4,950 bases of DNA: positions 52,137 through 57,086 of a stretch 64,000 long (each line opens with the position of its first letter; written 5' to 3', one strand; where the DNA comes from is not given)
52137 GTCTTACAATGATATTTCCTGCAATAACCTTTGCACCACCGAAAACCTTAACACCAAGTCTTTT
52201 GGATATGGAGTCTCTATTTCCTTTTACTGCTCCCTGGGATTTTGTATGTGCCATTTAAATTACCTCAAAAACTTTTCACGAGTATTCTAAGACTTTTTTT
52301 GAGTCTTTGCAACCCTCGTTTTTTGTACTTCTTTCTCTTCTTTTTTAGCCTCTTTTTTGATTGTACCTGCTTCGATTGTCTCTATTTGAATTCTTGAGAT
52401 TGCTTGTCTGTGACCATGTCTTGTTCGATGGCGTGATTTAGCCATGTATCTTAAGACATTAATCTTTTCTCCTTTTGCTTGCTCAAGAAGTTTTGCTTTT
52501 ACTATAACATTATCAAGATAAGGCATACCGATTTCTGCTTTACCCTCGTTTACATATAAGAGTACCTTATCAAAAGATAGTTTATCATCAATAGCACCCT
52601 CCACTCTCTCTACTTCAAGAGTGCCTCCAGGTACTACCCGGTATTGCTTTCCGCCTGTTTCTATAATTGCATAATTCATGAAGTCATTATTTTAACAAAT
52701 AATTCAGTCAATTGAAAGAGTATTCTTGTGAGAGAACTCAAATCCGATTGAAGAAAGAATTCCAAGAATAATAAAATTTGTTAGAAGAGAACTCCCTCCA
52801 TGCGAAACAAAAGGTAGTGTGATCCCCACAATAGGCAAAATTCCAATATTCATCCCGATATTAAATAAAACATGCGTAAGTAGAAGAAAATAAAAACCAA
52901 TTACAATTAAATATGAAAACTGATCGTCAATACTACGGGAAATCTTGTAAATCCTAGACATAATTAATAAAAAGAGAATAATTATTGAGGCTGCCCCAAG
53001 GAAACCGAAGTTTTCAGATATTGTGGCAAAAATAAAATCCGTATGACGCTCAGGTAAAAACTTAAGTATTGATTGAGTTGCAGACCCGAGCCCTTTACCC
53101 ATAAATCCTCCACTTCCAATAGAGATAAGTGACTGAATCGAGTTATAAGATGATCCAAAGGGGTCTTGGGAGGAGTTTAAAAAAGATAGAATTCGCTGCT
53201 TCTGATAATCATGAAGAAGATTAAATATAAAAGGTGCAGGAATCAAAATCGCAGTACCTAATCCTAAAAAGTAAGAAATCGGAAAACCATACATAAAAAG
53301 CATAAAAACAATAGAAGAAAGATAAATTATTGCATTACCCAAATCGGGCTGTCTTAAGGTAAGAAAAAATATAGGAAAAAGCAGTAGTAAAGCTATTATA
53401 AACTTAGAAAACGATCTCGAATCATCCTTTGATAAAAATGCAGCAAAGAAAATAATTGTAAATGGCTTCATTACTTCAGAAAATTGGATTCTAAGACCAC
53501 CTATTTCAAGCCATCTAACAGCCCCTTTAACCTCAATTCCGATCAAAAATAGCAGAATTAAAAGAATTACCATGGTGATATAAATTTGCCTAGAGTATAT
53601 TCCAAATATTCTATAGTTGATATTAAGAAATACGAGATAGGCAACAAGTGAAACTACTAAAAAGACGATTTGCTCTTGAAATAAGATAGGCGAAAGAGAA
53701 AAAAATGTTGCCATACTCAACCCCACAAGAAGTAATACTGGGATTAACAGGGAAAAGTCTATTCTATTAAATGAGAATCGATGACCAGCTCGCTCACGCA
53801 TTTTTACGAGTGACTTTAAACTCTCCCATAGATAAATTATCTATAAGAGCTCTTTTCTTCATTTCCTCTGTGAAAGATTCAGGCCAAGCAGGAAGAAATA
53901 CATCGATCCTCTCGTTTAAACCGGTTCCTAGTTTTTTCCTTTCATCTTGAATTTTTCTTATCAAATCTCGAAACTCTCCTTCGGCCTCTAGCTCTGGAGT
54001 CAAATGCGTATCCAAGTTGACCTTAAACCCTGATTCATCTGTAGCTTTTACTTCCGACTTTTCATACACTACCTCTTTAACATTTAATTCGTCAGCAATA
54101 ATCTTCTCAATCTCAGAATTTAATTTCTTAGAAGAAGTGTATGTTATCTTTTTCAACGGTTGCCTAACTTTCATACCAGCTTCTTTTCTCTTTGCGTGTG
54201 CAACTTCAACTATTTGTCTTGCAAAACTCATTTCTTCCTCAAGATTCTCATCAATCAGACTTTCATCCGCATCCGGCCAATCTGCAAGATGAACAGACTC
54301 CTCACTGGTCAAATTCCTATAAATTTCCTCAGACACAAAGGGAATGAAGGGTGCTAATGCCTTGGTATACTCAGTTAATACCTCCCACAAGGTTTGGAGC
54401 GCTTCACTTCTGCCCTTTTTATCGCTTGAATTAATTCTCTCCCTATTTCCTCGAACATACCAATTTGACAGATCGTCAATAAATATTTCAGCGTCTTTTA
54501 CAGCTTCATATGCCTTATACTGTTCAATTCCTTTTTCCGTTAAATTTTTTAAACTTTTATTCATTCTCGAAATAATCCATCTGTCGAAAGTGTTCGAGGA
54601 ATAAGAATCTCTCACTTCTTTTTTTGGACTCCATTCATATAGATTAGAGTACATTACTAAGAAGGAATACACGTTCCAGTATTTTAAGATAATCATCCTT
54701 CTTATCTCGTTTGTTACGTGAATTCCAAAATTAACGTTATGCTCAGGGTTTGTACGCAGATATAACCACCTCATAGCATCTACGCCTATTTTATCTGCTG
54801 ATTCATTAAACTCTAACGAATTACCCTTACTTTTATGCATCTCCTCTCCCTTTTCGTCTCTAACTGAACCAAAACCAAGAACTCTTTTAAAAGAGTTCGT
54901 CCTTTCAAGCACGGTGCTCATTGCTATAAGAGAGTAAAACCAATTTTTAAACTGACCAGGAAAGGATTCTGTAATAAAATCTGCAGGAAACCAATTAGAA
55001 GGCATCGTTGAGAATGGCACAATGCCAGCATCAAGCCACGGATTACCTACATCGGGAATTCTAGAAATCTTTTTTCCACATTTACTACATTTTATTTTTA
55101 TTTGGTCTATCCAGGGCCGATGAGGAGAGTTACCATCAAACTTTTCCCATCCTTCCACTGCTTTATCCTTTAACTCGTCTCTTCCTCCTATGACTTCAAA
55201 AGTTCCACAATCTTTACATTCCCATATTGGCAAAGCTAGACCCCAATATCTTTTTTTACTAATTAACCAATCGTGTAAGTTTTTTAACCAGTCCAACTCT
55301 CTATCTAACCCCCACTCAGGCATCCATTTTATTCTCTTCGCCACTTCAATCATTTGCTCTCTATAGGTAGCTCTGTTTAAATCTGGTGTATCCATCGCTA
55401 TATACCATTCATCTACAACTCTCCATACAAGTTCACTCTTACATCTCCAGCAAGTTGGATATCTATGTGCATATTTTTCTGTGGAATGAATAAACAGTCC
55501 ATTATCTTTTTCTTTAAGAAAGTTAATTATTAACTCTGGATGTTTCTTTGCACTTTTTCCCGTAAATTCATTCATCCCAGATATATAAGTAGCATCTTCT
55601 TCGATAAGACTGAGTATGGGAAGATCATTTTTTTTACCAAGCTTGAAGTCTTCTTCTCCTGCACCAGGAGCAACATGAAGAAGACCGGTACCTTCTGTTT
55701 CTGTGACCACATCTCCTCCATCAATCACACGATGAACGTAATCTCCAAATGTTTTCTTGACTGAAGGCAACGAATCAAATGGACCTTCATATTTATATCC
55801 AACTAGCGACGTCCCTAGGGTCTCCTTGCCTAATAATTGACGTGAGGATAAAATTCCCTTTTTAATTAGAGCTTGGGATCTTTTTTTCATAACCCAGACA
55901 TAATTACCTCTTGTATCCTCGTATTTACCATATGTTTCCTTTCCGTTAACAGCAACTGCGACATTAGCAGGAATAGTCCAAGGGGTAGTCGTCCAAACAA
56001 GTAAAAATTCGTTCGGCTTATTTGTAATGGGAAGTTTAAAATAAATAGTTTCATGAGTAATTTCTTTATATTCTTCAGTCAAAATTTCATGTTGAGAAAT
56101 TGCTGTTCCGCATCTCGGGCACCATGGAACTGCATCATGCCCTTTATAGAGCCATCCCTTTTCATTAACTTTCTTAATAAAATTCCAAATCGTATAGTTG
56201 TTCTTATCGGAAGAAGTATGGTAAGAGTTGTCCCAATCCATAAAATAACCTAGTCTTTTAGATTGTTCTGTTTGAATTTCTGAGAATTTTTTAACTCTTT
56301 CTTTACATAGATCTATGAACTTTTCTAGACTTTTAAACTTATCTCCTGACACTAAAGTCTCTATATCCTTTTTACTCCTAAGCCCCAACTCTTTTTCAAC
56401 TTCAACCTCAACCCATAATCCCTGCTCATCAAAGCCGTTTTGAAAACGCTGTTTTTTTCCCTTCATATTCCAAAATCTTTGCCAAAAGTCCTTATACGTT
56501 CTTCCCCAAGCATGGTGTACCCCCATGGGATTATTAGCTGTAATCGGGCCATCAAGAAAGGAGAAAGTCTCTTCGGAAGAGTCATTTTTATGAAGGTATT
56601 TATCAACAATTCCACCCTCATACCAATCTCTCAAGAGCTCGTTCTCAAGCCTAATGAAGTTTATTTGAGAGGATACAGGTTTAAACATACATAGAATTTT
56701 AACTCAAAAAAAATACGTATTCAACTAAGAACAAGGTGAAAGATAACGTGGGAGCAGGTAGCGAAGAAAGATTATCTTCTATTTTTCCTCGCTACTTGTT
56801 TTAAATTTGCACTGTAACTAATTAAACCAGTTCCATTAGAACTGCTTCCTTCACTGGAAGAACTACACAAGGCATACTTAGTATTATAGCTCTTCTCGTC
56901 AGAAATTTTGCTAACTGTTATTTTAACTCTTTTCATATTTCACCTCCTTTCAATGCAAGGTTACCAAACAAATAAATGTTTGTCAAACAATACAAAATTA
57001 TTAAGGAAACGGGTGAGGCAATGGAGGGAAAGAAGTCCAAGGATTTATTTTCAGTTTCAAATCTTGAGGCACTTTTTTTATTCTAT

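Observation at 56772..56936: Unannotated 54-aa ORF with strong SD as candidate precursor peptide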

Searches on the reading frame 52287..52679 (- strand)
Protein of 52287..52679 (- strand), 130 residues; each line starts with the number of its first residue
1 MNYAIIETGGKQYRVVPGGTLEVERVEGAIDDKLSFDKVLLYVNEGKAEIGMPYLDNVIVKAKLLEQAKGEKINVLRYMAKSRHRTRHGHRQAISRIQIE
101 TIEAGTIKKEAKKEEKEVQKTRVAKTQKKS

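Call 3: search_protein_families(library=pfam, proteins=[window:52287-52679:-], max_evalue=0.01)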
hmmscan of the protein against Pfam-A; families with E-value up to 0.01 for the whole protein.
window:52287-52679:- (130 aa): 1 family
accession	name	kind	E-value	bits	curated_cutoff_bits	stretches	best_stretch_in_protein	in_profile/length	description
PF00829.26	Ribosomal_L21p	-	7.2e-29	100.4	27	1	3-102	2-99/99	Ribosomal prokaryotic L21 protein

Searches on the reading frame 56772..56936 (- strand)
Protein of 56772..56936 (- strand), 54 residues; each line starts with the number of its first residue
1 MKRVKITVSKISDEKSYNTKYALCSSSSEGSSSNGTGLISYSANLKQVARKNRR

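Call 3: search_protein_families(library=pfam, proteins=[window:56772-56936:-], max_evalue=0.01)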
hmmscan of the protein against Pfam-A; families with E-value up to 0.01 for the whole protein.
window:56772-56936:- (54 aa): 0 families

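Call 5: find_homologous_proteins(query=window:56772-56936:-, max_evalue=10)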
Query window:56772-56936:- (54 aa): 1 proteins with E <= 10 among 1 candidates.
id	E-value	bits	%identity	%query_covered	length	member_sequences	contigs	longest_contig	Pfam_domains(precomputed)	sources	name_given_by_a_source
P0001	5.1e-25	102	100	100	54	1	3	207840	-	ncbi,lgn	-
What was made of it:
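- Tried and rejected: The word-indexed 5.8-billion-protein search returned only the identical sequence (call 5).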

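Call 7: find_encoding_contigs(protein=P0001, flank=6000, max_places=6)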
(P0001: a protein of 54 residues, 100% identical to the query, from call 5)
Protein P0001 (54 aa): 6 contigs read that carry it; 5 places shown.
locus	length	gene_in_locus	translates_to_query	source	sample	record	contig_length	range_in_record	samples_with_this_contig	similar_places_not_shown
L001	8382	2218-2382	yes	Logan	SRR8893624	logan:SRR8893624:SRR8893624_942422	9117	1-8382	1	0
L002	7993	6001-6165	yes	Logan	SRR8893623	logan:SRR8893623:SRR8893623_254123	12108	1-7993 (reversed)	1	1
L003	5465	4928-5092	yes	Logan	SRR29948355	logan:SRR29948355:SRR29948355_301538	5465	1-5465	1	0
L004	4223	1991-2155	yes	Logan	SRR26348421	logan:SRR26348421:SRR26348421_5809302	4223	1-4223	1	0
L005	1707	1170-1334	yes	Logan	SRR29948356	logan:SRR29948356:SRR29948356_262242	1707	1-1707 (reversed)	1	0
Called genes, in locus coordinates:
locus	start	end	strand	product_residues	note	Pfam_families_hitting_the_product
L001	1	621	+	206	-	?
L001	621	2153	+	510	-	PF02624:YcaO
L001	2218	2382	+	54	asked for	-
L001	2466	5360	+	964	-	PF00133:tRNA-synt_1, PF09334:tRNA-synt_1g (faint), PF08264:Anticodon_1, PF19302:DUF5915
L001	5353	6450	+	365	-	PF01098:FTSW_RODA_SPOVE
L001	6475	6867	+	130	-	PF00829:Ribosomal_L21p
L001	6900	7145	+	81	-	PF01016:Ribosomal_L27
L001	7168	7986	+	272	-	PF02195:ParB_N, PF08535:KorB (faint), PF17762:HTH_ParB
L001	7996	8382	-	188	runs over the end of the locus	PF10502:Peptidase_S26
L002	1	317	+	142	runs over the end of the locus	-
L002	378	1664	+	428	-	PF11104:PilM_2 (faint), PF14450:FtsA, PF02491:SHS2_FTSA, PF06723:MreB_Mbl (weak), PF06277:EutA (weak), PF14450:FtsA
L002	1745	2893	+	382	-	PF00091:Tubulin, PF12327:FtsZ_C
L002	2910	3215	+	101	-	-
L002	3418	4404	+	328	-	PF00881:Nitroreductase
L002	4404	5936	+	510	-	PF02624:YcaO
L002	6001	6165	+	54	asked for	-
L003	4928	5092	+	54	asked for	-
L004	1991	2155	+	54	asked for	-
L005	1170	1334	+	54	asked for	-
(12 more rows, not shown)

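Call 20: search_protein_families(library=ncbifam, proteins=[window:56772-56936:-], max_evalue=1)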
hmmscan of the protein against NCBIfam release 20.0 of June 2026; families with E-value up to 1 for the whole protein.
window:56772-56936:- (54 aa): 0 families

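Call 33: search_protein_representatives(protein=window:56772-56936:-)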
Query: 54 residues. Proteins with E-value up to 0.001 (for the whole library): 6; up to 1e-10: 1; up to 1e-30: 0. The best 6 are listed.
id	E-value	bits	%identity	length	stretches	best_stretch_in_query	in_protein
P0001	1.6e-25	102.0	100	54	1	1-54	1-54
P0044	5.4e-08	48.2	-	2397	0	-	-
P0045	3.8e-05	39.4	32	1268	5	6-49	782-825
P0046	3.1e-04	36.6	59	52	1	1-37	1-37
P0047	4.4e-04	36.2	25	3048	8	6-44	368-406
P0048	5.6e-04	35.8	37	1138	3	4-51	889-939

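Call 42: list_cluster_members(proteins=[P0001, P0002, P0046])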
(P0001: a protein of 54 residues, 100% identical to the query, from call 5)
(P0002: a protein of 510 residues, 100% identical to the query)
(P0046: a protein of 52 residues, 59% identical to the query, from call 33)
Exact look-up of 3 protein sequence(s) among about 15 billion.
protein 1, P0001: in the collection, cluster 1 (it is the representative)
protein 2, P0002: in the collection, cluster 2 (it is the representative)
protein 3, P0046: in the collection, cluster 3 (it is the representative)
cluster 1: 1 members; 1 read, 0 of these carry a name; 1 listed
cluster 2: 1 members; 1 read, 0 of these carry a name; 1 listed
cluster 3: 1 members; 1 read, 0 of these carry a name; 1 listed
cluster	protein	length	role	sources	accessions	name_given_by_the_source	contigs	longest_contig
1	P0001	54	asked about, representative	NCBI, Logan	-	-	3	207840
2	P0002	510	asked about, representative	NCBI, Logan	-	-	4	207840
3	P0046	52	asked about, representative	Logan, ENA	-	-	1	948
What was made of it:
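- Checked: The exact protein is already on record from NCBI and Logan assemblies, without a name (calls 5, 42).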

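Call 51: find_encoding_contigs(protein=P0046, flank=3000, max_places=2)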
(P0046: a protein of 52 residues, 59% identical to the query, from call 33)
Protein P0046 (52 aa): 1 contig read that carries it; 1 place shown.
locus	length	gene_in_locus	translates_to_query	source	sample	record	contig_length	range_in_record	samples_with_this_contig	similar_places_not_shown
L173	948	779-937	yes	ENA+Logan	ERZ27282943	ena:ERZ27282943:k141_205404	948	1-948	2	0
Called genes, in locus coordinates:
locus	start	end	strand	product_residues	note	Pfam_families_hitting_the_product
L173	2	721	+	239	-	?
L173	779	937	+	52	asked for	-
